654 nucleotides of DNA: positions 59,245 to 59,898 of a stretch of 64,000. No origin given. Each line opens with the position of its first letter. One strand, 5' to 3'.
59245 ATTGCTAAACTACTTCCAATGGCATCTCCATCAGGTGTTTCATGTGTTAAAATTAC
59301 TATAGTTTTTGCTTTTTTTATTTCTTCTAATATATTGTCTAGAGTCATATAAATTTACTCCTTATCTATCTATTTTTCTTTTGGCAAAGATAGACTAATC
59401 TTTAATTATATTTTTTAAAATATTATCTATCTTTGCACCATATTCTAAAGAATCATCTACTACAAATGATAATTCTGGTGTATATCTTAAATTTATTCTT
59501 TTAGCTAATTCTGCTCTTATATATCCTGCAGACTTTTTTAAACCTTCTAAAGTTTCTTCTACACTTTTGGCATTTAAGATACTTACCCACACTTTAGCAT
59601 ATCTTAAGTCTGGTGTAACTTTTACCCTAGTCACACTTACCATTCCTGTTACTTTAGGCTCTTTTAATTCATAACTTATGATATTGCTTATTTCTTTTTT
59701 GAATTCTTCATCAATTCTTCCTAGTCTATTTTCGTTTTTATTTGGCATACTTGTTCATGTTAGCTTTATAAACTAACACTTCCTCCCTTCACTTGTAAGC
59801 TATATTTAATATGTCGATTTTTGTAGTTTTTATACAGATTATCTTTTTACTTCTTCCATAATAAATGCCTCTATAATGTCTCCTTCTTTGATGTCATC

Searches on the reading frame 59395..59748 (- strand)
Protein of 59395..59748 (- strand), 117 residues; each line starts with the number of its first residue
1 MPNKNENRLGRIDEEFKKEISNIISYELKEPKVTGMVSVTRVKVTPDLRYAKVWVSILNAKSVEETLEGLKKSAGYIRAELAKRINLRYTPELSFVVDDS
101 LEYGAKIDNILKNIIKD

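Call 60: search_protein_families(library=pfam, proteins=[window:59395-59748:-], max_evalue=0.00001)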
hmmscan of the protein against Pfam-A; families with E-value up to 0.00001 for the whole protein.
window:59395-59748:- (117 aa): 1 family
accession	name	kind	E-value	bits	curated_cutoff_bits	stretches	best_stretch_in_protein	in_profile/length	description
PF02033.23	RBFA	-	7.2e-37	126.3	34.7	1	8-111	1-105/105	Ribosome-binding factor A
